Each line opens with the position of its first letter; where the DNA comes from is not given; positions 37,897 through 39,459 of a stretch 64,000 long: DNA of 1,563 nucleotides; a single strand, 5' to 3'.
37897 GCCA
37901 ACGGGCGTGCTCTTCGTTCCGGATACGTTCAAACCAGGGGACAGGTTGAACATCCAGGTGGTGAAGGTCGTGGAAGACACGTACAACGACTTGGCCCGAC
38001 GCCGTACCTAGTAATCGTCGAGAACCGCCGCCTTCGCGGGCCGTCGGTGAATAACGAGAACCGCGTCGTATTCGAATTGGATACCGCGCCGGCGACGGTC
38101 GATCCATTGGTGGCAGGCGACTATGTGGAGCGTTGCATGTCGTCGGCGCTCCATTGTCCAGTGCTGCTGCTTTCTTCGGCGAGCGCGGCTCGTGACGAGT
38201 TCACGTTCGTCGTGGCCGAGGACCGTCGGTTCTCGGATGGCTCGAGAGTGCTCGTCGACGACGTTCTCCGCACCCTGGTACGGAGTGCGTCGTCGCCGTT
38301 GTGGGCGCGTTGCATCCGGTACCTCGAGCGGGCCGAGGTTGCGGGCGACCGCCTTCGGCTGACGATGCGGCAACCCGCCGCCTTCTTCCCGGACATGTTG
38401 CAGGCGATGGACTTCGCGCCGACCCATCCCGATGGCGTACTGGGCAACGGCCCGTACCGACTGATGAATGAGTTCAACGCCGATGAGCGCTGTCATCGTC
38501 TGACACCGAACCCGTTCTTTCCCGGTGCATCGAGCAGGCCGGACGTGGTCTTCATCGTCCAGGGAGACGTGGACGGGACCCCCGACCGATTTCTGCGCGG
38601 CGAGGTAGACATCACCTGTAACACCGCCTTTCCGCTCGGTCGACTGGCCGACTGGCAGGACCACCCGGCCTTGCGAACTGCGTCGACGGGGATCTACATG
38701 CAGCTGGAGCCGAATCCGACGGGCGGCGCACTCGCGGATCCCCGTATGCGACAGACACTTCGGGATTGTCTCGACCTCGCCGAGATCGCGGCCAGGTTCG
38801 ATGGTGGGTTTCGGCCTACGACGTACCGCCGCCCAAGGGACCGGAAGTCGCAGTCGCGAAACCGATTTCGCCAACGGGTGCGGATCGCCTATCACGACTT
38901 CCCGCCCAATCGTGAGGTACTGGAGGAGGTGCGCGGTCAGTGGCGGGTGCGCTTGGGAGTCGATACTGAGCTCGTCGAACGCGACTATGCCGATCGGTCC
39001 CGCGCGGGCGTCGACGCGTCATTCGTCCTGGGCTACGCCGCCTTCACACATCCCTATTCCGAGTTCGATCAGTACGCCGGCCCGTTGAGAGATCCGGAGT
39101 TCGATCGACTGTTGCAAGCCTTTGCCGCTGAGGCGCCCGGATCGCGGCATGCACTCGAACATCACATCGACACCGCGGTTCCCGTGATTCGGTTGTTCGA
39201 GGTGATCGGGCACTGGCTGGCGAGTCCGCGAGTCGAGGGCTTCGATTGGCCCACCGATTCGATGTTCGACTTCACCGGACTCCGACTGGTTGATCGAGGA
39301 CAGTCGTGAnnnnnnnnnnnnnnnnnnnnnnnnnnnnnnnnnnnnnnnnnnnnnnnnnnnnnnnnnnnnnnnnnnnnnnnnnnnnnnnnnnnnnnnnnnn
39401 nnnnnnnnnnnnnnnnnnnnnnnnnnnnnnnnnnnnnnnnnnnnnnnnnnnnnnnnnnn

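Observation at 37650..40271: Lower-GC cassette of small ORF(s), a signal-less family-5 SBP homologue and an RRE-like/ThiF enzyme: possible peptide-modification (RiPP-like) module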

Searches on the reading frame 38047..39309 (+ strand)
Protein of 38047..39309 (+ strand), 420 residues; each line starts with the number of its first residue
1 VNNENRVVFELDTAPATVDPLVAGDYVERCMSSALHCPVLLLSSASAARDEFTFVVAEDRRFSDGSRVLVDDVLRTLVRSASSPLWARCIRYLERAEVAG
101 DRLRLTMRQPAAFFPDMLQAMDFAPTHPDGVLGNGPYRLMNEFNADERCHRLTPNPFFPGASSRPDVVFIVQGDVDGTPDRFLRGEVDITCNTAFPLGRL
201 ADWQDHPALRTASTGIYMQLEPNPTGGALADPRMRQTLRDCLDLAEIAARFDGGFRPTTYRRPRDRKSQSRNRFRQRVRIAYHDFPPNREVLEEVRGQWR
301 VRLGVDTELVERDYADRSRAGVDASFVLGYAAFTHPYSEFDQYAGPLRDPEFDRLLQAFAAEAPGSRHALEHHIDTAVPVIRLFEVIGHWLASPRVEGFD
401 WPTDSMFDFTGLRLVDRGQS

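Call 8: search_protein_families(library=pfam, proteins=[window:38047-39309:+], max_evalue=0.01)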
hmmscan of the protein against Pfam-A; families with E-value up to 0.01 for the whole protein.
window:38047-39309:+ (420 aa): 1 family
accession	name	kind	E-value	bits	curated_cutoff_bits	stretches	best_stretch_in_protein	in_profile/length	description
PF00496.27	SBP_bac_5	-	1.8e-13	50.8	32.4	1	45-258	12-243/368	Bacterial extracellular solute-binding proteins, family 5 Middle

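Call 9: search_protein_families(library=ncbifam, proteins=[window:38047-39309:+], max_evalue=0.01)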
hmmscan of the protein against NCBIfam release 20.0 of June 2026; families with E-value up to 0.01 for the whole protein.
window:38047-39309:+ (420 aa): 0 families

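Call 18: find_homologous_proteins(query=window:38047-39309:+, max_evalue=0.00001)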
Query window:38047-39309:+ (420 aa): 25 proteins with E <= 0.00001 among 8000 candidates.
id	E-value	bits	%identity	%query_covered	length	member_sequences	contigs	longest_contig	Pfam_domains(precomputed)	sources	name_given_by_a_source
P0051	8.7e-279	942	98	100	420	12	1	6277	PF00496.28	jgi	jgi:hypothetical protein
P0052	3.6e-208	710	76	99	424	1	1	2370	PF00496.28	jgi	jgi:hypothetical protein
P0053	1.3e-163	563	62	99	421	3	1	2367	PF00496.28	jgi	jgi:peptide/nickel transport system substrate-binding protein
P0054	1.8e-160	553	61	100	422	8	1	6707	PF00496.28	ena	-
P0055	2.9e-158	545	60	99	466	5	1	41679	PF00496.28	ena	-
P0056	3.4e-158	545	61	99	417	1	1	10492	PF00496.28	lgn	-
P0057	9.1e-149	514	59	97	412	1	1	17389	PF00496.28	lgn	-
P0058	2.7e-148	513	58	99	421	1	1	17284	PF00496.28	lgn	-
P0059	4.3e-148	512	57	98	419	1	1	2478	PF00496.28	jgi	jgi:peptide/nickel transport system substrate-binding protein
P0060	6.9e-144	498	55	98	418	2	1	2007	PF00496.28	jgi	-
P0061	2.6e-143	496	55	99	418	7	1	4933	PF00496.28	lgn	-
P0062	1.1e-142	494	57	99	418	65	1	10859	PF00496.28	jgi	-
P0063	4.4e-139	482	56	99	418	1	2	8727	PF00496.28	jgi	jgi:hypothetical protein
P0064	9.2e-139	481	55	100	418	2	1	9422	PF00496.28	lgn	-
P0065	3.0e-137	476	54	98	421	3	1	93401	PF00496.28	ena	-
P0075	2.0e-43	167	49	48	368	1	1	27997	-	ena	-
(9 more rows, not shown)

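Call 21: find_related_loci(query=A1, collection=genome_contigs, flank=10000)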
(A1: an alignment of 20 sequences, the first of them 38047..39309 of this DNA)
Query A1 (420 aa) in genome_contigs; peptide patterns used: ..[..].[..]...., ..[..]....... (x = any residue, [..] = any of these).
42 stretches matched a pattern; 7 encode a relative of the query (tblastn E <= 1e-3); 7 distinct loci.
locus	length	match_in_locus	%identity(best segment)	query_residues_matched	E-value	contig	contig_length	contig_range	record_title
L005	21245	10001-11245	60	2-416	6e-160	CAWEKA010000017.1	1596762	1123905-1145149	MAG: uncultured Actinomycetota bacterium isolate MFD05942.bin.1.463 genome assembly, contig: contig_579, whole genome sh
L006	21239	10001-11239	58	1-416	1e-147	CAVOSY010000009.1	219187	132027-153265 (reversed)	MAG: uncultured Actinomycetota bacterium isolate MFD00392.bin.1.247 genome assembly, contig: contig_18538, whole genome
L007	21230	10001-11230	54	1-413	2e-135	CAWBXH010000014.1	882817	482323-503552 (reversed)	MAG: uncultured Actinomycetota bacterium isolate MFD05442.bin.1.427 genome assembly, contig: contig_6725, whole genome s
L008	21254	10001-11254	54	1-417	8e-134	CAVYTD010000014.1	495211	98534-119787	MAG: uncultured Actinomycetota bacterium isolate MFD05567.bin.2.167 genome assembly, contig: contig_18183, whole genome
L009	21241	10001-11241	54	1-416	3e-125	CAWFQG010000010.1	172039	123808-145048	MAG: uncultured Actinomycetota bacterium isolate MFD05841.bin.1.269 genome assembly, contig: contig_13047, whole genome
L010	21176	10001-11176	34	7-400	1e-57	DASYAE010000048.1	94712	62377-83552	MAG TPA_asm: Actinocrinis sp. isolate SMAG_U4871 k141_1599984, whole genome shotgun sequence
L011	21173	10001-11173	31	7-402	4e-41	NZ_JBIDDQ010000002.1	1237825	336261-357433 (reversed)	Streptomyces sp. Y7 NODE_2, whole genome shotgun sequence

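Call 22: find_related_loci(query=A1, collection=metagenome_contigs, flank=10000)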
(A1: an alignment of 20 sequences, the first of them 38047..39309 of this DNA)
Query A1 (420 aa) in metagenome_contigs; peptide patterns used: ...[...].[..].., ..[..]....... (x = any residue, [..] = any of these).
117 stretches matched a pattern; 19 encode a relative of the query (tblastn E <= 1e-3); 19 distinct loci.
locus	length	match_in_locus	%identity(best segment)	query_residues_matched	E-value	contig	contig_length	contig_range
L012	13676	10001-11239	58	1-416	3e-147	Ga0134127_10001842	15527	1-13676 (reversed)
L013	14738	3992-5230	58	1-416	6e-147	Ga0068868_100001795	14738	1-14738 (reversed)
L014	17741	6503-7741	58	1-416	6e-147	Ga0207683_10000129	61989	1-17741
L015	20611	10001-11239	58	1-416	7e-147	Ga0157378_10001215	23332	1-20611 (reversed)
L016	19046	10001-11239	58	1-416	6e-147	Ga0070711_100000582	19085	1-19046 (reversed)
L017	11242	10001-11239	58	1-416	5e-147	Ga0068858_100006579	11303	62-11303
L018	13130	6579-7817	58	1-416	8e-147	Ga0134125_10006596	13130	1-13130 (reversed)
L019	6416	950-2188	57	1-416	3e-146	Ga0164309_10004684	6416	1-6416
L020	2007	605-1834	55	2-413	2e-156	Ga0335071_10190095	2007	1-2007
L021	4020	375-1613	56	1-416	9e-145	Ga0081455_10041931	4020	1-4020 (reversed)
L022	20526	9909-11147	58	1-416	6e-147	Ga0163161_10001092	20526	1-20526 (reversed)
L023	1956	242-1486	53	1-417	1e-145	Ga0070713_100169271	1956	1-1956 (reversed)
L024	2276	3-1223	53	9-417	8e-143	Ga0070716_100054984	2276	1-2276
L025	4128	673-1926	53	1-417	2e-135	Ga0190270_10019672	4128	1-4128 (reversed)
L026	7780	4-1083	59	54-416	1e-130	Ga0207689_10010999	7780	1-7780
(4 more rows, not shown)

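Call 33: search_protein_families(library=pfam, proteins=[L011:7944-9960:+], max_evalue=0.01)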
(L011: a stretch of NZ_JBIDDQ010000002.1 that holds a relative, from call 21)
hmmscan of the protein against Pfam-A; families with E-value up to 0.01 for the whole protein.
L011:7944-9960:+ (672 aa): 3 families
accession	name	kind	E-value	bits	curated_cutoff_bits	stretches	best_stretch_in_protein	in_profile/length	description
PF04055.27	Radical_SAM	-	3.8e-17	63.4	29.5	1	229-388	3-164/166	Radical SAM superfamily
PF02310.24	B12-binding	-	3.3e-11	43.5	32.1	1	45-165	13-120/121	B12 binding domain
PF22106.1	NGO1945_C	-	1.9e-06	28.6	27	1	590-641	19-70/93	NGO1945 C-terminal domain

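Call 41: predict_structure(alignment_id=A3)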
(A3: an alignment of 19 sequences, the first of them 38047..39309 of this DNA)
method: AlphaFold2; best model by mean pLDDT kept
length: 420 residues; sequences in the alignment: 19
mean_pLDDT: 60.4   pTM: 0.48
mean pLDDT of the five models: 60.4, 52.8, 50.1, 50.0, 47.6
residues with pLDDT >= 90: 23; 70-90: 132; 50-70: 126; < 50: 139
segments of 3 or more residues with pLDDT < 50: 1-37, 83-85, 120-124, 169-214, 263-269, 331-336, 388-420
pLDDT, mean of each block of 10 residues (from residue 1): 33 34 39 48 70 78 71 72 54 81 79 52 52 54 56 59 56 42 37 30 37 59 81 84 87 70 48 72 78 92 91 72 80 49 62 73 79 73 64 33 28 29
secondary structure, 60 per line:
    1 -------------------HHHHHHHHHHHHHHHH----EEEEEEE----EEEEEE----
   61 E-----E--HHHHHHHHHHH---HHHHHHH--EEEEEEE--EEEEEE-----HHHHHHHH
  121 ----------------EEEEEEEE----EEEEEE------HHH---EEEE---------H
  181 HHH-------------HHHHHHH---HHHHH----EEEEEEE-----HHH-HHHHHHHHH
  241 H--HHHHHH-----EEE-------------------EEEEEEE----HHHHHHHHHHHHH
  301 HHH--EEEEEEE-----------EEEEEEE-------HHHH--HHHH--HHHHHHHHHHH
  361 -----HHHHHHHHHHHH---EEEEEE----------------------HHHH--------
elements in order: H20-35 E40-46 E51-56 H70-80 H84-90 E93-99 E102-107 H113-120 E137-144 E149-154 E167-170 H180-183 H197-203 H207-211 E216-222 H232-241 H244-249 E255-257 E277-283 H288-303 E306-312 E324-330 H338-341 H344-347 H350-360 H366-377 E381-386 H409-412

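Call 42: search_solved_structures(query=A1, max_evalue=0.01, show_alignments=1)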
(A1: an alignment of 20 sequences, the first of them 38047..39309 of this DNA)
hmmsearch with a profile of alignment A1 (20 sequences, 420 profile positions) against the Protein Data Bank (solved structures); distinct sequences matched with E-value up to 0.01: 34.
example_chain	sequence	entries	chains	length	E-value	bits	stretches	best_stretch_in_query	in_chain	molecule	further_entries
8are_A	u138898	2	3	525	1.4e-06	30.5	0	45-257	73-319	Oligopeptide-binding protein OppA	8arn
6npo_A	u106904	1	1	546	2.2e-06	29.8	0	128-260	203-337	Oligopeptide ABC transporter, oligopeptide-binding protein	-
4toz_A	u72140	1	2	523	2.4e-06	29.7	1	126-261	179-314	Periplasmic murein peptide-binding protein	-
3o9p_A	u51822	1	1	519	2.4e-06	29.7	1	126-261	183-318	Periplasmic murein peptide-binding protein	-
5yyb_A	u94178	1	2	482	2.8e-06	29.5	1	37-267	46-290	Putative ABC transporter periplasmic binding protein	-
5z99_A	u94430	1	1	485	2.8e-06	29.5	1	37-267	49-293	Putative ABC transporter periplasmic binding protein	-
5za4_A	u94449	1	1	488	2.9e-06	29.5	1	37-267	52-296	Putative ABC transporter periplasmic binding protein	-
2z23_A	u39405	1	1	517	8.4e-06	27.9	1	126-253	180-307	Periplasmic oligopeptide-binding protein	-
7kz8_A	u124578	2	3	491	1.1e-05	27.5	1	46-255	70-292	Peptide/nickel transport system substrate-binding protein AapF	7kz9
9pl3_A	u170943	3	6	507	1.2e-05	27.4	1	42-273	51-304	Peptide ABC transporter, peptide-binding protein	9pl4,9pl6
9rd1_A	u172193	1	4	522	1.3e-05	27.3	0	126-253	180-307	Periplasmic oligopeptide-binding protein OppA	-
3tcf_A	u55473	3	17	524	1.3e-05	27.3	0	126-253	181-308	Periplasmic oligopeptide-binding protein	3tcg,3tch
4ofj_A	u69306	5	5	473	1.9e-05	26.7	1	46-264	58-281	Extracytoplasmic Nickel-Binding Protein SaNikA | Nickel ABC transporter substrate-binding protein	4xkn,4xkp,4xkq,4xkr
3rqt_A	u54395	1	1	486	2e-05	26.6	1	46-263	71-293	Putative uncharacterized protein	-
6dqq_A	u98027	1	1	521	5.3e-05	25.3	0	124-254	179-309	Periplasmic oligopeptide-binding protein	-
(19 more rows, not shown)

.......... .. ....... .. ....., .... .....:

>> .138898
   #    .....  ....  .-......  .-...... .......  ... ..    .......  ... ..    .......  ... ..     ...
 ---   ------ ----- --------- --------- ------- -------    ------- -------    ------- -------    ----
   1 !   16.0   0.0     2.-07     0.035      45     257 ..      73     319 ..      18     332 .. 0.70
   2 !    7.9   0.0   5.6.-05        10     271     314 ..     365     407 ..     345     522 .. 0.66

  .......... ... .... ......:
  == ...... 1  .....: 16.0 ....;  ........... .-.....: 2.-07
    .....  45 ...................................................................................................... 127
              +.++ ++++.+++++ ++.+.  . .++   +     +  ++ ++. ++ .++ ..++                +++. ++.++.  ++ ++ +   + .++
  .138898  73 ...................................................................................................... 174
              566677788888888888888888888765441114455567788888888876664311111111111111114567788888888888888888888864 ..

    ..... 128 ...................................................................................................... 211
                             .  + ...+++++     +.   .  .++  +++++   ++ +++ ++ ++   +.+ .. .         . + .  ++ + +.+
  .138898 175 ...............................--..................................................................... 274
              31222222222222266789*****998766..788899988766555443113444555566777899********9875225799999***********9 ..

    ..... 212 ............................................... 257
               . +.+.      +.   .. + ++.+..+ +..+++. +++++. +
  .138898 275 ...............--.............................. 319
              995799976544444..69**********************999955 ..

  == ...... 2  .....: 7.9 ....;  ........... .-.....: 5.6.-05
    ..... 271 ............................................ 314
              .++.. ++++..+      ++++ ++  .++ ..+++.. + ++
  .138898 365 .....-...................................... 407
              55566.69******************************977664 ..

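Call 54: search_protein_families(library=pfam, proteins=[L011:584-1765:-, L011:1758-2330:-, L011:2327-4252:-, L011:4278-5546:-, L011:5495-7084:+, L011:12474-13025:+, L011:13355-13831:+, L011:14029-15732:+, L011:17047-17802:-, L010:15291-18491:-], max_evalue=0.001)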
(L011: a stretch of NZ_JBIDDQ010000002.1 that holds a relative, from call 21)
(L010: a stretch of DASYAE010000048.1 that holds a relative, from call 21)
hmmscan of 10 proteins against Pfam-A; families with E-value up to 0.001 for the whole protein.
L011:584-1765:- (393 aa): 1 family
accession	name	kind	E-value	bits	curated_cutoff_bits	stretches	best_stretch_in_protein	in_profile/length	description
PF00067.27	p450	-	1.8e-18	67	22.8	1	193-342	243-420/462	Cytochrome P450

L011:1758-2330:- (190 aa): 1 family
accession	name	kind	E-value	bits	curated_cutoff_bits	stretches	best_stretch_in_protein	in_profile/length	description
PF19142.5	DUF5825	-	3.3e-13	50.3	25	1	32-184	7-168/179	Family of unknown function (DUF5825)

L011:2327-4252:- (641 aa): 2 families
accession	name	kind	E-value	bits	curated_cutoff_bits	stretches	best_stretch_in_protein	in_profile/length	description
PF04055.27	Radical_SAM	-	2.4e-10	41.3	29.5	1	299-459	4-165/166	Radical SAM superfamily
PF02310.24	B12-binding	-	0.00013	22.2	32.1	1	140-216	41-117/121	B12 binding domain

L011:4278-5546:- (422 aa): 2 families
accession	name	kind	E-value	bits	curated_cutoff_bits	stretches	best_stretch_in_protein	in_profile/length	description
PF07690.21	MFS_1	-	6.2e-26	91.6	33.4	2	39-287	18-265/347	Major Facilitator Superfamily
PF12832.13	MFS_1_like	-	5.2e-11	42.6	25.2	1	41-378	23-359/373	MFS_1 like family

L011:5495-7084:+ (529 aa): 0 families

L011:12474-13025:+ (183 aa): 1 family
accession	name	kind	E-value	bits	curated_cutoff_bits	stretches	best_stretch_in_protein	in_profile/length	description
PF06821.19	Ser_hydrolase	-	1.8e-14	54.4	22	1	33-126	3-92/172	Serine hydrolase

L011:13355-13831:+ (158 aa): 0 families

L011:14029-15732:+ (567 aa): 1 family
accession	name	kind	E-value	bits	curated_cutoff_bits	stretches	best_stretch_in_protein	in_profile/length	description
PF00291.31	PALP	-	2.2e-51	175.4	35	1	220-504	3-295/295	Pyridoxal-phosphate dependent enzyme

L011:17047-17802:- (251 aa): 1 family
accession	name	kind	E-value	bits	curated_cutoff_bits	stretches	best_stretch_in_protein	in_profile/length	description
PF09490.15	CbtA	-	1.7e-71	241.3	30.7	1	7-233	2-238/239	Probable cobalt transporter subunit (CbtA)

L010:15291-18491:- (1066 aa): 9 families
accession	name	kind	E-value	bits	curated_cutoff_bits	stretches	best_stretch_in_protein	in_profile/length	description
PF13424.12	TPR_12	-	1.2e-25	89.9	30.1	5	764-823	3-64/77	Tetratricopeptide repeat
PF03704.23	BTAD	-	1.5e-15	58.3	22.1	1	112-254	1-144/146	Bacterial transcriptional activator domain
PF00515.34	TPR_1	-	1.2e-10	41.1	27.8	0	924-955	1-32/34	Tetratricopeptide repeat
PF07719.23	TPR_2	-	7.8e-10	38.5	27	0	764-795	1-32/34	Tetratricopeptide repeat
PF00931.28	NB-ARC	-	9.3e-08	32.1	23.5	1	307-501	19-221/248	NB-ARC domain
PF00486.34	Trans_reg_C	-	4.5e-06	27.1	26.2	1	41-92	12-65/77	Transcriptional regulatory protein, C terminal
PF14938.12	SNAP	-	5e-05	23.3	25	0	900-987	90-178/282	Soluble NSF attachment protein, SNAP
PF13401.12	AAA_22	-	0.00082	20.1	27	0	309-400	8-93/130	AAA domain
PF13374.12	TPR_10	-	0.00086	19.7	27.5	0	764-795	2-33/42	Tetratricopeptide repeat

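Call 60: find_encoding_contigs(protein=P0052, flank=3000, max_places=1)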
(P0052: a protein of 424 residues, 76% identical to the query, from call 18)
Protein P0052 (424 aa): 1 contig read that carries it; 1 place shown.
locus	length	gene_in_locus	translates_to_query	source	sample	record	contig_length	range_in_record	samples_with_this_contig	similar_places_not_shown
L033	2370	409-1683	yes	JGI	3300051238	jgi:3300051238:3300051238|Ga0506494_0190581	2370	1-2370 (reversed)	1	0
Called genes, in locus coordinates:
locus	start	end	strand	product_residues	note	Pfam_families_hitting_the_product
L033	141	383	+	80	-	-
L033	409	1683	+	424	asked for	PF00496:SBP_bac_5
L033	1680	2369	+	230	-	?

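Call 61: find_encoding_contigs(protein=P0055, flank=8000, max_places=1)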
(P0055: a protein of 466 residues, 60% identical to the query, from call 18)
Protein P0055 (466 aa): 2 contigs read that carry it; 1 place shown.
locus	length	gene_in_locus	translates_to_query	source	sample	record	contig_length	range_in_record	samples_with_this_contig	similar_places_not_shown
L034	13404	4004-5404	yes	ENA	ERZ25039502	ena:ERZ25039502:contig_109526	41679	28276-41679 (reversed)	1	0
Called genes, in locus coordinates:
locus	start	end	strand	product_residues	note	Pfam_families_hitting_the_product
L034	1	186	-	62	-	?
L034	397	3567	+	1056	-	PF00211:Guanylate_cyc, PF13191:AAA_16, PF17874:TPR_MalT (weak)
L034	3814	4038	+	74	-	-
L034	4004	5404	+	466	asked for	PF00496:SBP_bac_5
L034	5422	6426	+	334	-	PF00899:ThiF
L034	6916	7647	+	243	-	-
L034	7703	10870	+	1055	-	PF00211:Guanylate_cyc, PF13191:AAA_16, PF13401:AAA_22 (faint)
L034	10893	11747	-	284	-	PF17964:Big_10, PF03734:YkuD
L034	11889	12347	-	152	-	-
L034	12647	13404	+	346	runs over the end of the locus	-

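Call 62: find_encoding_contigs(protein=P0056, flank=8000, max_places=1)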
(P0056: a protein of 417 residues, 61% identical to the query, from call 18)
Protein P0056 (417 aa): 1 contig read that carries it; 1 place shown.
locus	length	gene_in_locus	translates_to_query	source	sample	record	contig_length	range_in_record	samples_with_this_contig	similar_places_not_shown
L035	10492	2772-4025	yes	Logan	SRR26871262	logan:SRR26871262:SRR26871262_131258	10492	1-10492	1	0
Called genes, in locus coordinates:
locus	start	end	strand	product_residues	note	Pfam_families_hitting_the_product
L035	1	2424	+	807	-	?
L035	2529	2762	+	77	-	-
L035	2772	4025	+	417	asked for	PF00496:SBP_bac_5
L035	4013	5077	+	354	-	PF00899:ThiF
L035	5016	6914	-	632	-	PF00128:Alpha-amylase, PF22582:Amylosucrase_C-like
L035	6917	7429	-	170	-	PF00582:Usp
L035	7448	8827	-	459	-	PF07690:MFS_1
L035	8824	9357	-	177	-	PF08327:AHSA1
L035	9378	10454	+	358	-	PF00356:LacI, PF00532:Peripla_BP_1, PF13377:Peripla_BP_3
